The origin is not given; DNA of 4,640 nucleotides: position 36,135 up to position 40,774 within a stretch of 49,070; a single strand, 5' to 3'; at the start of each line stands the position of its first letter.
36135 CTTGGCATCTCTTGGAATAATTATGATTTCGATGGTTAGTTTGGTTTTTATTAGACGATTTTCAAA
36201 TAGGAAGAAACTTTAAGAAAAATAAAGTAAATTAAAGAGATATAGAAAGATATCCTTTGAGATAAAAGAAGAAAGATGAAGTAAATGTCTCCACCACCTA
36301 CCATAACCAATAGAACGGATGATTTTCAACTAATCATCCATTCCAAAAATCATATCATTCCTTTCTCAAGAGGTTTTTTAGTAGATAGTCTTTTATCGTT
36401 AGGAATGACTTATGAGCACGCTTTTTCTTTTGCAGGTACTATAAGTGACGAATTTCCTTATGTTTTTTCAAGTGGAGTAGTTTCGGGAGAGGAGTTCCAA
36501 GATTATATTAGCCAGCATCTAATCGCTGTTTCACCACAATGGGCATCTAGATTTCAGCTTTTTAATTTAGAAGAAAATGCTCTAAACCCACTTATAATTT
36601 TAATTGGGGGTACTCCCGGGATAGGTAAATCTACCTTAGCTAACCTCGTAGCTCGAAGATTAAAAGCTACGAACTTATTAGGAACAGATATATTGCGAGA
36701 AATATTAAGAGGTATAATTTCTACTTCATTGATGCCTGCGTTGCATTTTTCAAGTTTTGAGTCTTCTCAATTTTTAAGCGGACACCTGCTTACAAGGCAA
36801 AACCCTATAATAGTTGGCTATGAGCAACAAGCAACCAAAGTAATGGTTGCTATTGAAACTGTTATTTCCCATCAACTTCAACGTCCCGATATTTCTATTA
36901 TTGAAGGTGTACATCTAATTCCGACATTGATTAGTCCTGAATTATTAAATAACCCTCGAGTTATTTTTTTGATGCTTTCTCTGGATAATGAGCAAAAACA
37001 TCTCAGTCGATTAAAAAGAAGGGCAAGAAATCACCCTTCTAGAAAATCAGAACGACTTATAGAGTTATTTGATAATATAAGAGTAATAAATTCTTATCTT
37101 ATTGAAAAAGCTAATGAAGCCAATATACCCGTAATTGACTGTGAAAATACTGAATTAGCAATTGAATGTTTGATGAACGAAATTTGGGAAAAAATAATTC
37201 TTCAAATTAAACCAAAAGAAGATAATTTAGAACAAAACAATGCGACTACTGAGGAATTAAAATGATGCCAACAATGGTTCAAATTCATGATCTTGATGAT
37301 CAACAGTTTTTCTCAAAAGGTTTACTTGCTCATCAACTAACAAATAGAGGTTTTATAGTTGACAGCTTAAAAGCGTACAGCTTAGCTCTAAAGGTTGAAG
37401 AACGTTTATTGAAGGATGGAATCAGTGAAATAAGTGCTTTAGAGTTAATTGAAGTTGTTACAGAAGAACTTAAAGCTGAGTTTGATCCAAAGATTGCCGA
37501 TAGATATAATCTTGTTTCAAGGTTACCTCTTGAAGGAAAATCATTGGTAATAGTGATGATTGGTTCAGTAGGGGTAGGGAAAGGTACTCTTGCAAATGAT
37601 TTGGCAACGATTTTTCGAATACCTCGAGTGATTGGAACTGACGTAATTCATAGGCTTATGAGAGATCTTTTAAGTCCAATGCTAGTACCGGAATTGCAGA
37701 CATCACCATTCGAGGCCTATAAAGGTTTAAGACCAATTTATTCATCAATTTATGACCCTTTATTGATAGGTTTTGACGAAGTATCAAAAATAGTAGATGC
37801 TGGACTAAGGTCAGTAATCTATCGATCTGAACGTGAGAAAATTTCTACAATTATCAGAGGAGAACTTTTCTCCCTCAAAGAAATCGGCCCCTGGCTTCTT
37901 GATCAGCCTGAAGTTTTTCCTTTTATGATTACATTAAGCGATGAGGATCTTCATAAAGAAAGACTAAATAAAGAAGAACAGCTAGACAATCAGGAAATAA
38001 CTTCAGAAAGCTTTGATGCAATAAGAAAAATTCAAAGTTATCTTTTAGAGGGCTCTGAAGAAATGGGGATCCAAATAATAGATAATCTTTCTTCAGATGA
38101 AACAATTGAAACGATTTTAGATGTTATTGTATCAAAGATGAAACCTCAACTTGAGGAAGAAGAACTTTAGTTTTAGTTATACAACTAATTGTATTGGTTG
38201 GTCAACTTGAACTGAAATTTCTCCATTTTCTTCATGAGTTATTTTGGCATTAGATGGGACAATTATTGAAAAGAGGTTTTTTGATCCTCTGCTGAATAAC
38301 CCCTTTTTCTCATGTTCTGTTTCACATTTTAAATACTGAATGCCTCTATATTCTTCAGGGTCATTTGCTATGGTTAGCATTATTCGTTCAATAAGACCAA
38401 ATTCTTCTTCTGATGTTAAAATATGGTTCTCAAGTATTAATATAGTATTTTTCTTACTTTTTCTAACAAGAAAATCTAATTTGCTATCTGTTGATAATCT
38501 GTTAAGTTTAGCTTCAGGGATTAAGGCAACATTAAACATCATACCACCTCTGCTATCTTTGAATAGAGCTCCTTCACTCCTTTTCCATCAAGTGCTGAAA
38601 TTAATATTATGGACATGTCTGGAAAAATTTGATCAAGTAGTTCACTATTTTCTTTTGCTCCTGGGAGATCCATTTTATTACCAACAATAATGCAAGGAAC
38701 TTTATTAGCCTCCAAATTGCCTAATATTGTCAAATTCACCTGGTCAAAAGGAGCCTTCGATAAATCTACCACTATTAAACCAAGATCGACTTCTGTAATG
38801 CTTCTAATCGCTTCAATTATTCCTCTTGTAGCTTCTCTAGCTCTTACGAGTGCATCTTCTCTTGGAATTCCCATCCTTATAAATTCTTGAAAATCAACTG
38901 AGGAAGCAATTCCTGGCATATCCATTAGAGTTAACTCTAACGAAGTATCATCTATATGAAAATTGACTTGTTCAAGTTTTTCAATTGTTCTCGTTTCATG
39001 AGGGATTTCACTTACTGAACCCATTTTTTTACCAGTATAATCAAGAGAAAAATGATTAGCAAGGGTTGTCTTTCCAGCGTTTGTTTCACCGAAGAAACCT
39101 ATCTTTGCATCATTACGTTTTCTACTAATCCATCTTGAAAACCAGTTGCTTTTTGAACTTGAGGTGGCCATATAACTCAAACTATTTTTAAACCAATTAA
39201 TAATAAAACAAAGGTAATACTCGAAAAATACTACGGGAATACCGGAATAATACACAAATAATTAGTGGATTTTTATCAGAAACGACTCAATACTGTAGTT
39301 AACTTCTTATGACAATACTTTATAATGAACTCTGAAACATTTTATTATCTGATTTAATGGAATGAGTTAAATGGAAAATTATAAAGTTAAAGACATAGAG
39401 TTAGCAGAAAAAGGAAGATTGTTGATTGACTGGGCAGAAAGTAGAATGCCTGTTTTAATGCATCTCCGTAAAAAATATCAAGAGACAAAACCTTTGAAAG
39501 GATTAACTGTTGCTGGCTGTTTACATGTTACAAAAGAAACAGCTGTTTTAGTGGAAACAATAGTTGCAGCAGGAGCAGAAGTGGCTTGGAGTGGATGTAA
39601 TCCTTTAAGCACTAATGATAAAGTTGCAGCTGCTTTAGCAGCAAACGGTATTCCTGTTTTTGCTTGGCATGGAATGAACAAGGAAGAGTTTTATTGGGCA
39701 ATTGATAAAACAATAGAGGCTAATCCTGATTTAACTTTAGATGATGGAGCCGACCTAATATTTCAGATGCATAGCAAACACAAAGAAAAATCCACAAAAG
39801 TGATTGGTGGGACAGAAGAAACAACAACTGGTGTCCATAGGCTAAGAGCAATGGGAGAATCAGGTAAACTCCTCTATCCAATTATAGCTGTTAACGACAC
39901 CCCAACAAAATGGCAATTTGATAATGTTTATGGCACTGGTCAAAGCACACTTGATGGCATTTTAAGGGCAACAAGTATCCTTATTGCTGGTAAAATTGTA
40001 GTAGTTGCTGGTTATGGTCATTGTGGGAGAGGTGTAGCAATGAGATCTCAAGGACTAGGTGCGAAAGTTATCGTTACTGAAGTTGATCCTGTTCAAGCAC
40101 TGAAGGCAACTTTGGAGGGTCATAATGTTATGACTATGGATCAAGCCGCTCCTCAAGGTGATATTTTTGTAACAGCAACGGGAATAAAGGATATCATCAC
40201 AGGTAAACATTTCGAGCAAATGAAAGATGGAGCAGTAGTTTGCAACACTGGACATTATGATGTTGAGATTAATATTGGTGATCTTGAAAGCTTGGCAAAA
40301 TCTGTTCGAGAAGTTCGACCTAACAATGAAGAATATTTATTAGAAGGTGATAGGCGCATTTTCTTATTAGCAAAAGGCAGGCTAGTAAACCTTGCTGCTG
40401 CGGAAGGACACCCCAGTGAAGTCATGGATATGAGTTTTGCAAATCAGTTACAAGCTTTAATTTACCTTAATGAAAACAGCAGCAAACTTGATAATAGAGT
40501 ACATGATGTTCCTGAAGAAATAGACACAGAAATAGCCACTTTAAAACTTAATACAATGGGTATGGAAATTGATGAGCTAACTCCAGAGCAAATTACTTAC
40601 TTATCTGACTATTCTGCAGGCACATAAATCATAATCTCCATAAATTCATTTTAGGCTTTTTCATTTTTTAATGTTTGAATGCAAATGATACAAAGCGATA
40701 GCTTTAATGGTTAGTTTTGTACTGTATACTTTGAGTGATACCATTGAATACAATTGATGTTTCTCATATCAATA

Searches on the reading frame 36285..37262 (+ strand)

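Call 76: search_protein_families(library=pfam, proteins=[window:36285-37262:+], max_evalue=0.00001)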
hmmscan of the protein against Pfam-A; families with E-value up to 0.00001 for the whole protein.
window:36285-37262:+ (326 aa): 1 family
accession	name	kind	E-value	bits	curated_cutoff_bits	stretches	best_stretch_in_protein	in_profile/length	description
PF13238.12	AAA_18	-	1.3e-06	29.4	29.4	1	105-258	1-123/128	AAA domain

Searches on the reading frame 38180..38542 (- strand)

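Call 76: search_protein_families(library=pfam, proteins=[window:38180-38542:-], max_evalue=0.00001)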
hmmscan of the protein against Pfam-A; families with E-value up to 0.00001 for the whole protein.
window:38180-38542:- (121 aa): 1 family
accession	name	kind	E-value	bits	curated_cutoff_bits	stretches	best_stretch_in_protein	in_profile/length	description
PF09846.14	OapB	-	3.4e-08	33.8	27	1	13-100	1-90/104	Origin-associated protein OapB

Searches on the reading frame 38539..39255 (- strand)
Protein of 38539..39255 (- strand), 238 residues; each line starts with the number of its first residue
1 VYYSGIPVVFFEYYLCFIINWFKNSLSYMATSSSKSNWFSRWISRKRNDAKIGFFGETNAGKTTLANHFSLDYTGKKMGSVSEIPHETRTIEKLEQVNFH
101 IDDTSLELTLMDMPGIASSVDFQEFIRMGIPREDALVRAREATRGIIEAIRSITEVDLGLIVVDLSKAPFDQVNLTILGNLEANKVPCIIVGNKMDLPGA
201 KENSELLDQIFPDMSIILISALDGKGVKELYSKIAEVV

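Call 3: search_protein_families(library=pfam, proteins=[window:38539-39255:-], max_evalue=1)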
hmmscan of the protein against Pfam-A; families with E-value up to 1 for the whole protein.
window:38539-39255:- (238 aa): 16 families
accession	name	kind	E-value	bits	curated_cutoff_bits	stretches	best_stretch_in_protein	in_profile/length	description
PF01926.29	MMR_HSR1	-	2e-14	54.1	21.9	1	51-194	1-113/113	50S ribosome-binding GTPase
PF00009.33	GTP_EFTU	-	2.6e-10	40.7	26.5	1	52-236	6-184/188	Elongation factor Tu GTP binding domain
PF03193.22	RsgA_GTPase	-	3.4e-08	34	30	1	131-236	3-106/174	RsgA GTPase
PF00025.27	Arf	-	3.4e-06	27.1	22.3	2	177-235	107-171/174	ADP-ribosylation factor family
PF02421.24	FeoB_N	-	2.6e-05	24.2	27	1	51-234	2-156/156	Ferrous iron transport protein B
PF08477.19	Roc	-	0.00012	22.7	27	1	51-115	1-65/119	Ras of Complex, Roc, domain of DAPkinase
PF00071.28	Ras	-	0.00032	20.8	21.6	1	181-236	97-158/162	Ras family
PF00350.29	Dynamin_N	-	0.00089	19.7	27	0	104-194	99-167/168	Dynamin family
PF16897.10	MMR_HSR1_Xtn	-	0.0013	19.1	35.2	1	171-235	43-101/106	C-terminal region of MMR_HSR1 domain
PF00735.24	Septin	-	0.012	15.4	26.2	1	55-124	10-80/280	Septin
PF20720.3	nSTAND3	-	0.013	15.7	27.2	1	55-103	23-73/155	Novel STAND NTPase 3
PF00503.26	G-alpha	-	0.028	14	48.8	0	45-76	17-48/333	G-protein alpha subunit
PF12631.12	MnmE_helical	-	0.054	14.1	40.1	1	110-236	75-133/211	MnmE helical domain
PF00005.33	ABC_tran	-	0.069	14.2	25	1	50-97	12-67/137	ABC transporter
PF09439.16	SRPRB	-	0.11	12.3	25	0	52-115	6-55/178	Signal recognition particle receptor beta subunit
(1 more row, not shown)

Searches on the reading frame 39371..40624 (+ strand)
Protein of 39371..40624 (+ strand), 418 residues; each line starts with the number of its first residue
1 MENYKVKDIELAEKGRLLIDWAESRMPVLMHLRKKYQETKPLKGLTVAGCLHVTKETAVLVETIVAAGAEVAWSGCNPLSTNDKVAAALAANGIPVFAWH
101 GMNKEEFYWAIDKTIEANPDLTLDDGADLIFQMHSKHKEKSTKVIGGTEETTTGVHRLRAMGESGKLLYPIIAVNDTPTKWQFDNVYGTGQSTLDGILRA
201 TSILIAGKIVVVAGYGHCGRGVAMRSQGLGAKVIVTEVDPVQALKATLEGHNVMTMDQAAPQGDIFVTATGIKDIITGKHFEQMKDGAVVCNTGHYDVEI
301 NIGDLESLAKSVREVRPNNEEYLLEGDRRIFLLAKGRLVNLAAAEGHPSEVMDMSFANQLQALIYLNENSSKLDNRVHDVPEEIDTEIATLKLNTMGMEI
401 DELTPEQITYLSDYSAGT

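Call 3: search_protein_families(library=pfam, proteins=[window:39371-40624:+], max_evalue=1)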
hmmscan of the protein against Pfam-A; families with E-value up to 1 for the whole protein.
window:39371-40624:+ (418 aa): 7 families
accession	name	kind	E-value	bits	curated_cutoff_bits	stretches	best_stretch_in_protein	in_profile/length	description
PF05221.23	AdoHcyase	-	1.2e-78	264.7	25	2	3-141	1-144/299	S-adenosyl-L-homocysteine hydrolase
PF00670.27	AdoHcyase_NAD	-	2.4e-57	194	27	1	185-345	1-161/162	S-adenosyl-L-homocysteine hydrolase, NAD binding domain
PF02826.25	2-Hacid_dh_C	-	1.3e-10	41.4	25.1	1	204-295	33-128/178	D-isomer specific 2-hydroxyacid dehydrogenase, NAD binding domain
PF07991.19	KARI_N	-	8e-05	22.7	20.6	1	205-290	2-91/165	Acetohydroxy acid isomeroreductase, NADPH-binding domain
PF01262.27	AlaDh_PNT_C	-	0.018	14.9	23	1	208-290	29-125/214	Alanine dehydrogenase/PNT, C-terminal domain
PF02254.24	TrkA_N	-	0.032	15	23.8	1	210-260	1-51/116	TrkA-N domain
PF03807.23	F420_oxidored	-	0.06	14.4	21.6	1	208-275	1-72/94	NADP oxidoreductase coenzyme F420-dependent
